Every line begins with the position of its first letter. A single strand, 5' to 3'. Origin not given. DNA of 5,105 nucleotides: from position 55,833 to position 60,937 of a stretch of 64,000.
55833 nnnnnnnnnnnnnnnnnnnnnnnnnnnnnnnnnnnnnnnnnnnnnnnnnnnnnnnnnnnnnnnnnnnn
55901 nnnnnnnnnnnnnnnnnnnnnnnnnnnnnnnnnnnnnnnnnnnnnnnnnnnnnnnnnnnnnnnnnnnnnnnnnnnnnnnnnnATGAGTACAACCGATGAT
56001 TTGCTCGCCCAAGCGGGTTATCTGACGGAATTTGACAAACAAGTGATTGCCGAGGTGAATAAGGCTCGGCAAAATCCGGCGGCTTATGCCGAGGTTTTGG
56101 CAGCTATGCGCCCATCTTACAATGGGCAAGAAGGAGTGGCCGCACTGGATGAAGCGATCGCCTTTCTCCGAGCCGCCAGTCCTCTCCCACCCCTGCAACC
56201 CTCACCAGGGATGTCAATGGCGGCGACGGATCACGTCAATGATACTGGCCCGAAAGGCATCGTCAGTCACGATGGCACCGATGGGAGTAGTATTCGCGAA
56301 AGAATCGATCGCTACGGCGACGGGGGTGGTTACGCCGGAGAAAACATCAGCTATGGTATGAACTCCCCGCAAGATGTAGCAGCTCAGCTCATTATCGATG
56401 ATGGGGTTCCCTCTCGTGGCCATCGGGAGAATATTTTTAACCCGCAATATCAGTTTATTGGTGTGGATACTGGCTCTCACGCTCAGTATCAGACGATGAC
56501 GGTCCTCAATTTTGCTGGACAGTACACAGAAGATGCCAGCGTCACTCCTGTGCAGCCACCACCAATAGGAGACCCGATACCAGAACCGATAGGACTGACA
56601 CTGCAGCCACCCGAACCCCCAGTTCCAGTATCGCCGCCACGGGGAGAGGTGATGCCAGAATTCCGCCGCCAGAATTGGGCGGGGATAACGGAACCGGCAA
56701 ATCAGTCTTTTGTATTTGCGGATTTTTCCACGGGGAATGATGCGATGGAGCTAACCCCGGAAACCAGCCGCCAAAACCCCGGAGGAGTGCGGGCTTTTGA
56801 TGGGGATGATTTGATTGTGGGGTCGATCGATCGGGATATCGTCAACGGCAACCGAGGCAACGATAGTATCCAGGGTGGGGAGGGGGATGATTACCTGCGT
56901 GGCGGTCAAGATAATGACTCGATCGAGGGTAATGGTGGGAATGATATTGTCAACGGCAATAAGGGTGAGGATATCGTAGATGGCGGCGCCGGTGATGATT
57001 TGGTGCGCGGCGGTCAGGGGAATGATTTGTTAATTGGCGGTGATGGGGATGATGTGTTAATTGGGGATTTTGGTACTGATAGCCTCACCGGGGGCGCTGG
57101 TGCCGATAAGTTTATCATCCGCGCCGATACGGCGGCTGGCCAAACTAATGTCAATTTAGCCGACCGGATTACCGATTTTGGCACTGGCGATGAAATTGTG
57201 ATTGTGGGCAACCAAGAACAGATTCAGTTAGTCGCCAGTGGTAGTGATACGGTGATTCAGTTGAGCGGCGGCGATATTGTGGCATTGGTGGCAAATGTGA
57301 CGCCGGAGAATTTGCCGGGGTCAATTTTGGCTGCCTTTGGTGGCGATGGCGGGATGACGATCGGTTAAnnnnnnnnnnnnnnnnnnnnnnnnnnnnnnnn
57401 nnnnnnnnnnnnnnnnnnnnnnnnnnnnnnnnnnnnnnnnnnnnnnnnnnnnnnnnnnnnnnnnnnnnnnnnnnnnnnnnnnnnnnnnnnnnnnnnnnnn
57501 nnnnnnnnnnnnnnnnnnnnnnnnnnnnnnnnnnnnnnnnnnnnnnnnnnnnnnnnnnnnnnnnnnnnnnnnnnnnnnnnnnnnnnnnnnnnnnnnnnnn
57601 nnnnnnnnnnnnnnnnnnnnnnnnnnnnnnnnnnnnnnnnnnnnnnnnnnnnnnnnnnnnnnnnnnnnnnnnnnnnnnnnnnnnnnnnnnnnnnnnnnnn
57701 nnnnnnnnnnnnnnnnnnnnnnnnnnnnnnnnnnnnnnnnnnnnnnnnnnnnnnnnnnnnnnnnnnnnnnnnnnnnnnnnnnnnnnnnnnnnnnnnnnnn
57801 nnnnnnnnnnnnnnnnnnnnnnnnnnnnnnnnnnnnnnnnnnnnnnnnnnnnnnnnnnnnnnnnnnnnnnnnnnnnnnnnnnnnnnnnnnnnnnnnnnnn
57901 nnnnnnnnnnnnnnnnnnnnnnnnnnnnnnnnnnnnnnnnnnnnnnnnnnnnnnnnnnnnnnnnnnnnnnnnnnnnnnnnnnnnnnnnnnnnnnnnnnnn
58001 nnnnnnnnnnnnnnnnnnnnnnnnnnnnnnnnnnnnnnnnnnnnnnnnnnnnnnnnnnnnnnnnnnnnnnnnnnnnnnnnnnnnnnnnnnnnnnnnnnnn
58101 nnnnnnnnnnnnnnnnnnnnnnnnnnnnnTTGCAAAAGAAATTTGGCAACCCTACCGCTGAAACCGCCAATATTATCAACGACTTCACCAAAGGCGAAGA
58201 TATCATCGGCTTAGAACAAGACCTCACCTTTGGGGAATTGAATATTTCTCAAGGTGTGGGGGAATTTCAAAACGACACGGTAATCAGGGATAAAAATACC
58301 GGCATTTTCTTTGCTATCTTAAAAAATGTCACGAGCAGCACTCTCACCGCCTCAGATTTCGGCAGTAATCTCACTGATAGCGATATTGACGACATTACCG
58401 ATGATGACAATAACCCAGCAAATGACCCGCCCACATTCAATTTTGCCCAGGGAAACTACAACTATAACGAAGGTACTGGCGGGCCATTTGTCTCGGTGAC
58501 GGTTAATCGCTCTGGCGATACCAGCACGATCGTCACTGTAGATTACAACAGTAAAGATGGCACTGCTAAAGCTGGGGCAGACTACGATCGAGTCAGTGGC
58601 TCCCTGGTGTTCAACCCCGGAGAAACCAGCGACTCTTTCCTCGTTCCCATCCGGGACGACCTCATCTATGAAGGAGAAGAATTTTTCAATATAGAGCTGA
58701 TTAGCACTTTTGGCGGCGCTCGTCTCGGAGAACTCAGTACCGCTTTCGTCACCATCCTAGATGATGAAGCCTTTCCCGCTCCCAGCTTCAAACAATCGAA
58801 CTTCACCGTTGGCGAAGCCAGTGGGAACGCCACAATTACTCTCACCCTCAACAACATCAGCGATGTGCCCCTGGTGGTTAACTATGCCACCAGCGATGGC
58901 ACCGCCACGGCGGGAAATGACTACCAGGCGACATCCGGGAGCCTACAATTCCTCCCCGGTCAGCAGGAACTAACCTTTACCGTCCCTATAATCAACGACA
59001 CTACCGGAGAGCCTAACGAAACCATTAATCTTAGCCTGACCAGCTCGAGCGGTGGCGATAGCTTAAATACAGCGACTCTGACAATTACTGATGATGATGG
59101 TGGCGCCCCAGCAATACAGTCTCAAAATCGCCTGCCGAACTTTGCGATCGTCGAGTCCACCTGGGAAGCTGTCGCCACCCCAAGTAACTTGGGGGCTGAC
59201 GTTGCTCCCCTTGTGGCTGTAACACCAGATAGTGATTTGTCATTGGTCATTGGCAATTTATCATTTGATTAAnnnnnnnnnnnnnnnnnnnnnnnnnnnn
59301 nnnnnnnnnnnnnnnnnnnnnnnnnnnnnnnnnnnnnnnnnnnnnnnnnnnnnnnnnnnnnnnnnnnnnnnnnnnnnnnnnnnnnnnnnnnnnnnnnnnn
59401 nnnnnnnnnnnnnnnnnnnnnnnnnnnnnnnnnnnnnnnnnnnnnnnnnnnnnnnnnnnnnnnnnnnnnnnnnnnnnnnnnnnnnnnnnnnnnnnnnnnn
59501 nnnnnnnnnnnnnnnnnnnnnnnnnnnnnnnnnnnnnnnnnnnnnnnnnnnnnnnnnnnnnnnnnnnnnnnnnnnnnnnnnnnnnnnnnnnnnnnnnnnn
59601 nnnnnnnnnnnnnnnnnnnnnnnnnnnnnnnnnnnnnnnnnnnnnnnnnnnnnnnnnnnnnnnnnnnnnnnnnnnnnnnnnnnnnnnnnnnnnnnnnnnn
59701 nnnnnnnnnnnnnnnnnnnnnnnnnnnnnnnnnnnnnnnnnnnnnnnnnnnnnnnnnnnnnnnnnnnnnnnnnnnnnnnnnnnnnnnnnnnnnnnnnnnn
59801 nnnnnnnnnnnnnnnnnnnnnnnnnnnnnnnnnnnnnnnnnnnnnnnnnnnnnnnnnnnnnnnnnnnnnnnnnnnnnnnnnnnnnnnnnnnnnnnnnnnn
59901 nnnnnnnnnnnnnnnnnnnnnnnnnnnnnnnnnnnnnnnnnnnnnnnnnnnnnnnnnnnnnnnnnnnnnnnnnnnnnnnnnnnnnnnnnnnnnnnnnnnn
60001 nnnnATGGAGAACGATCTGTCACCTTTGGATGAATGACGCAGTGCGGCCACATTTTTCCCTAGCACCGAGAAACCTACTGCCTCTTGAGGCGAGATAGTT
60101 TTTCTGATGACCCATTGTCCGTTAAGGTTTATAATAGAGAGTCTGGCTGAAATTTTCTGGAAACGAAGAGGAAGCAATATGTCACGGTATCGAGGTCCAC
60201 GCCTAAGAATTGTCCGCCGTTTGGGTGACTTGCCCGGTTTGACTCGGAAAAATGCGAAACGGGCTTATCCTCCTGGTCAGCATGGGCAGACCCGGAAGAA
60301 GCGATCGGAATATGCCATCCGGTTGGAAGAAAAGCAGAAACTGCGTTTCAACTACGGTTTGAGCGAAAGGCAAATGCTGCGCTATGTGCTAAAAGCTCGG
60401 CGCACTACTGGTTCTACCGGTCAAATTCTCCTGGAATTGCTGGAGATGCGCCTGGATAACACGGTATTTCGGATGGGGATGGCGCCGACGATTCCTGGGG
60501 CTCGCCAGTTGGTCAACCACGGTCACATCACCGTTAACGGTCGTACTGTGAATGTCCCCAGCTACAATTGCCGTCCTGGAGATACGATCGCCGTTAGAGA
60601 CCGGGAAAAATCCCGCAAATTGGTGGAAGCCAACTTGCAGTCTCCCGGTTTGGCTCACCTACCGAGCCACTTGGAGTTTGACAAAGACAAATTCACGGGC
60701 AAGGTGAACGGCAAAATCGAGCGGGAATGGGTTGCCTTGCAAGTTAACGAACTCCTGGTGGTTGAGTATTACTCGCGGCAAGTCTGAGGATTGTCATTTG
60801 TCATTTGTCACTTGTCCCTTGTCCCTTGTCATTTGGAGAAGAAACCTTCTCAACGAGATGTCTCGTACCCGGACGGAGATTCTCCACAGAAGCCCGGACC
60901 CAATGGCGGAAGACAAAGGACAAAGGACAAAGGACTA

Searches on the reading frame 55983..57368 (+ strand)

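Call 80: search_protein_families(library=pfam, proteins=[window:55983-57368:+], max_evalue=0.000001)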
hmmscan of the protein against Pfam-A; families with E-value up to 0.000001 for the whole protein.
window:55983-57368:+ (461 aa): 2 families
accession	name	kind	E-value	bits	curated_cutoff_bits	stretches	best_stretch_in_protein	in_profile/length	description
PF00353.25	HemolysinCabind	-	3.9e-25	87.9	23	2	280-314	2-36/36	RTX calcium-binding nonapeptide repeat (4 copies)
PF00188.32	CAP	-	2.2e-13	51.5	21.1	1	62-176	7-116/117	Cysteine-rich secretory protein family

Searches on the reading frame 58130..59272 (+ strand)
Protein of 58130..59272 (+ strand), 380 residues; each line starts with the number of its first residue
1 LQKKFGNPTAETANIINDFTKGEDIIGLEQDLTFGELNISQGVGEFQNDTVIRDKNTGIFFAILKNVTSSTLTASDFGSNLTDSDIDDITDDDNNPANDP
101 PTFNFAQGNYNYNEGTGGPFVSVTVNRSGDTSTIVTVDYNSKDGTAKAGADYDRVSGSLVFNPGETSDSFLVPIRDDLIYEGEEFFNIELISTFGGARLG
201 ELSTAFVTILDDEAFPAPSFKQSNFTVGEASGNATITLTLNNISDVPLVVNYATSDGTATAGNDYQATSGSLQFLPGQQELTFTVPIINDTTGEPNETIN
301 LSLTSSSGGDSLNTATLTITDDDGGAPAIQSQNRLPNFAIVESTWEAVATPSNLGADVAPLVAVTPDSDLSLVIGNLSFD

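Call 80: search_protein_families(library=pfam, proteins=[window:58130-59272:+], max_evalue=0.000001)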
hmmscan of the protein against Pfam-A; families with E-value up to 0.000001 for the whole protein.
window:58130-59272:+ (380 aa): 1 family
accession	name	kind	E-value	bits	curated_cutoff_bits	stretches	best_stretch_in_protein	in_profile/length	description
PF03160.20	Calx-beta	-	1.9e-47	160.6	27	2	98-213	3-119/119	Calx-beta domain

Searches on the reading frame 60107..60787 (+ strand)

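Call 80: search_protein_families(library=pfam, proteins=[window:60107-60787:+], max_evalue=0.000001)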
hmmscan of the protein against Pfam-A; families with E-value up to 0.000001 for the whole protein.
window:60107-60787:+ (226 aa): 2 families
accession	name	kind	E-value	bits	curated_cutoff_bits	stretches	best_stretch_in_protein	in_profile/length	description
PF00163.24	Ribosomal_S4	-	3e-22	79.6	23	1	27-113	1-95/95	Ribosomal protein S4/S9 N-terminal domain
PF01479.30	S4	-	6e-19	67.9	22.8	1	114-161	1-48/48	S4 domain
